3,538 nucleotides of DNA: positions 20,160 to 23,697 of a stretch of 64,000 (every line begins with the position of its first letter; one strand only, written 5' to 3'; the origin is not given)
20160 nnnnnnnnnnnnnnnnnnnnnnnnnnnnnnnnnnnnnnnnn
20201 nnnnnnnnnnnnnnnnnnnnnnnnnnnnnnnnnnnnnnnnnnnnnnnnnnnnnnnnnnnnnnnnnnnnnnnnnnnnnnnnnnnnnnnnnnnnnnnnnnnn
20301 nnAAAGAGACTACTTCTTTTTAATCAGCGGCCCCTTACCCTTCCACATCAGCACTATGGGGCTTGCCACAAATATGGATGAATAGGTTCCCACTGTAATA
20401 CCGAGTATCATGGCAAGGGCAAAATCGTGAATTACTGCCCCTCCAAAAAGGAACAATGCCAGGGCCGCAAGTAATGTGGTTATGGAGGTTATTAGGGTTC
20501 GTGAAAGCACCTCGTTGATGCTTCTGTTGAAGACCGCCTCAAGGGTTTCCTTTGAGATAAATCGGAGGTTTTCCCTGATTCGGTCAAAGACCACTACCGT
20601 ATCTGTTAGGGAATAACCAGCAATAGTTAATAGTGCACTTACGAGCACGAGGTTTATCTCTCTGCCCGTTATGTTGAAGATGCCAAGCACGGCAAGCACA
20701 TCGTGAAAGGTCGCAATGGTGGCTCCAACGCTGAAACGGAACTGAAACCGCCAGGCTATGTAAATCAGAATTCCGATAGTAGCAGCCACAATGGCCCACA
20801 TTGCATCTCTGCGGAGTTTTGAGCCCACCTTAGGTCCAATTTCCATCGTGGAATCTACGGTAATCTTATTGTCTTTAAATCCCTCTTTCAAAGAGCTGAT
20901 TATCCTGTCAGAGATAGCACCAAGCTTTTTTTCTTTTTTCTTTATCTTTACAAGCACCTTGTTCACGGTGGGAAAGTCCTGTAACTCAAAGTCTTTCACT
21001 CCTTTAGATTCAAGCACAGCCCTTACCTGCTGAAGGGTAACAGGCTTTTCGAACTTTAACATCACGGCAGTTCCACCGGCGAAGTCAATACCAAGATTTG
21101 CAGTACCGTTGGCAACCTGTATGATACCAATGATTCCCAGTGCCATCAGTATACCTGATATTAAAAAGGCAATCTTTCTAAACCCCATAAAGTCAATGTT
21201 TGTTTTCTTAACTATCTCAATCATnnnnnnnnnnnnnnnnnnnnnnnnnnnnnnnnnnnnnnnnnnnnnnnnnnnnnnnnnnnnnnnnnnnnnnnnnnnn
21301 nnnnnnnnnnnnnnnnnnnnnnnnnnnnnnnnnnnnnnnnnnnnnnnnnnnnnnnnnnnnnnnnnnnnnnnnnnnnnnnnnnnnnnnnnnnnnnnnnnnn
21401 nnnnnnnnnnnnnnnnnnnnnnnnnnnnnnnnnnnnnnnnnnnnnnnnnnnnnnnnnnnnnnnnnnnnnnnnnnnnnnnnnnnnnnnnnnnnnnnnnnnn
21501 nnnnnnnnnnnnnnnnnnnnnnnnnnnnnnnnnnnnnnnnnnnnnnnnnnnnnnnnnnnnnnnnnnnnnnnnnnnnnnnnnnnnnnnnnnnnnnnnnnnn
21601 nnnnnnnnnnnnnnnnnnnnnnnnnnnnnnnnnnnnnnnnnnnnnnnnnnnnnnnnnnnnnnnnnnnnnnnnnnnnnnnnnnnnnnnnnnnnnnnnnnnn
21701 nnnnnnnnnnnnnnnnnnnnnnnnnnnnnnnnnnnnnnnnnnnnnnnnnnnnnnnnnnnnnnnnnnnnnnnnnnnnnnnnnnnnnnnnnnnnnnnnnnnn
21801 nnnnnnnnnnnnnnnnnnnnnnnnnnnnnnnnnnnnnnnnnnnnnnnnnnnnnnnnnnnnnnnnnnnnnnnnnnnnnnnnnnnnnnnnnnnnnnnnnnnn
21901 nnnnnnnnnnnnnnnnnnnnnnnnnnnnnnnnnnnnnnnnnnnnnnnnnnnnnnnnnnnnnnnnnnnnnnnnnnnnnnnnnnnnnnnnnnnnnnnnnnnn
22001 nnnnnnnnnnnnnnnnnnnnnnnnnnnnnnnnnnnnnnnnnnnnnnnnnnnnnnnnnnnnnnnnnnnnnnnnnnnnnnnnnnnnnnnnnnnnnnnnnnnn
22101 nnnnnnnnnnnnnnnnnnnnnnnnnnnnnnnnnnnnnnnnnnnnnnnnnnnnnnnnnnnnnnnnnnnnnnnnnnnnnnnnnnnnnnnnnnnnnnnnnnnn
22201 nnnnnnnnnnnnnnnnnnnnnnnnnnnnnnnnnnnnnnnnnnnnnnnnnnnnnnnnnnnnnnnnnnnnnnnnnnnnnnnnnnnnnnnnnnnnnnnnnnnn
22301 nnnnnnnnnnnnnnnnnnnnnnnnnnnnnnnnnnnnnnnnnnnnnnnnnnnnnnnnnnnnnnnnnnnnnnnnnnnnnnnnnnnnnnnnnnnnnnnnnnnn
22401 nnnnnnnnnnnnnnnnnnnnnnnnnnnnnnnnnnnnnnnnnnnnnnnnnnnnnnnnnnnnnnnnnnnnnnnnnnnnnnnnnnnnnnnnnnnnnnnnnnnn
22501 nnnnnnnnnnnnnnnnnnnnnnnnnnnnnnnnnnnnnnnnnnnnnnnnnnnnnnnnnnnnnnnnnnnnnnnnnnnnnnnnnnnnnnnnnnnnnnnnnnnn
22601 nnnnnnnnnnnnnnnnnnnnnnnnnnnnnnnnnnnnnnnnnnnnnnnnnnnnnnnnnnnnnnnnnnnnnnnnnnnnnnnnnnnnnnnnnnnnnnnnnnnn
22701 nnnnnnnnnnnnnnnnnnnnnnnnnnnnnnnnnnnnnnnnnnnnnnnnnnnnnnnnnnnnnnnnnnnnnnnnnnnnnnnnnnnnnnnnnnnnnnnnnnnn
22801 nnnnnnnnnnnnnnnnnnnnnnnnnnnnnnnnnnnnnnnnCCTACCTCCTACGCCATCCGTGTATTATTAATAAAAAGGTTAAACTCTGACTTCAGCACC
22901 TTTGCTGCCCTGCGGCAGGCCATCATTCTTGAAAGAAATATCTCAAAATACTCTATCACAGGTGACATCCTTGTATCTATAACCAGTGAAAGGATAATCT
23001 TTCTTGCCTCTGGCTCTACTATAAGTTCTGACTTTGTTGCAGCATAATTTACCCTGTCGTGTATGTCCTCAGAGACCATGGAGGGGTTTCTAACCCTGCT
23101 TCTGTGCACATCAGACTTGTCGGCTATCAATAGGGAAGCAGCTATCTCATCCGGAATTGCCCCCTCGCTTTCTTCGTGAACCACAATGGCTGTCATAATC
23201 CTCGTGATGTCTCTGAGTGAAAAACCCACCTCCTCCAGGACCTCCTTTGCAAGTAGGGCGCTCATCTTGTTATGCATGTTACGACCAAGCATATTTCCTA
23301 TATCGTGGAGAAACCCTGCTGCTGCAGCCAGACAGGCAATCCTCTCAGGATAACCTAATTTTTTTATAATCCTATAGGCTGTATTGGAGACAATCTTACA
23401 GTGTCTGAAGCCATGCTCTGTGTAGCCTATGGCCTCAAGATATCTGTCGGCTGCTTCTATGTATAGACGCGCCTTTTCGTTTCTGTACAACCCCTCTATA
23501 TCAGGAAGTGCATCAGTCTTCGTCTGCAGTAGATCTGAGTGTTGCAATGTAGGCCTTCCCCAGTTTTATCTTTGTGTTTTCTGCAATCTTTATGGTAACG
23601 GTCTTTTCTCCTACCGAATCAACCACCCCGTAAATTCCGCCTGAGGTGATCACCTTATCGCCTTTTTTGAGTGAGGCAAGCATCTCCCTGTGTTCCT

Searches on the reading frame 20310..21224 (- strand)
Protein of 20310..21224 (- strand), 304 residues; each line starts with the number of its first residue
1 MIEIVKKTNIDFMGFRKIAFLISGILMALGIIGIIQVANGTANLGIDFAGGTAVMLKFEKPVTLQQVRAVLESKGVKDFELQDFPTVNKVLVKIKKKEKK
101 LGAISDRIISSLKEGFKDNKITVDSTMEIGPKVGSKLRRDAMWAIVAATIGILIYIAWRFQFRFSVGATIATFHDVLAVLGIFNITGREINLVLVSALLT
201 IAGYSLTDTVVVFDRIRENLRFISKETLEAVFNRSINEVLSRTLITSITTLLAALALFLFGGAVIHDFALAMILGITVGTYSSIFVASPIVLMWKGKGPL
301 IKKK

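Call 68: search_protein_families(library=pfam, proteins=[window:20310-21224:-])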
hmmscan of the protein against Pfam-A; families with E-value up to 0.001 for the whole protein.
window:20310-21224:- (304 aa): 2 families
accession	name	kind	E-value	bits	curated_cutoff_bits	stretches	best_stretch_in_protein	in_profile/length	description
PF02355.23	SecD_SecF_C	-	2.2e-63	213.5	20.5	1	118-295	11-187/189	Protein export membrane protein SecD/SecF, C-terminal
PF07549.19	Sec_GG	-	0.00024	21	20.3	1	43-62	9-28/28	SecD/SecF GG Motif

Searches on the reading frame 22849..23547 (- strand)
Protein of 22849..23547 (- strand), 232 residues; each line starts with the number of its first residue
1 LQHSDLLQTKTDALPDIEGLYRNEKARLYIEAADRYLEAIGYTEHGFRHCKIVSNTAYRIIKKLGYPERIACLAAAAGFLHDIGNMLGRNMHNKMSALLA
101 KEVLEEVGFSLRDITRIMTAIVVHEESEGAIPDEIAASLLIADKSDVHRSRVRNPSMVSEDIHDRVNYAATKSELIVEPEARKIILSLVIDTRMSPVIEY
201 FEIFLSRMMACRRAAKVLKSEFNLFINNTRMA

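Call 68: search_protein_families(library=pfam, proteins=[window:22849-23547:-])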
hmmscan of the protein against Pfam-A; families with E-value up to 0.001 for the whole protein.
window:22849-23547:- (232 aa): 1 family
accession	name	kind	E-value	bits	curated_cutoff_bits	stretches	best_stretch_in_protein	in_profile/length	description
PF01966.28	HD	-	1.1e-05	26.1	22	1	47-126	2-87/116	HD domain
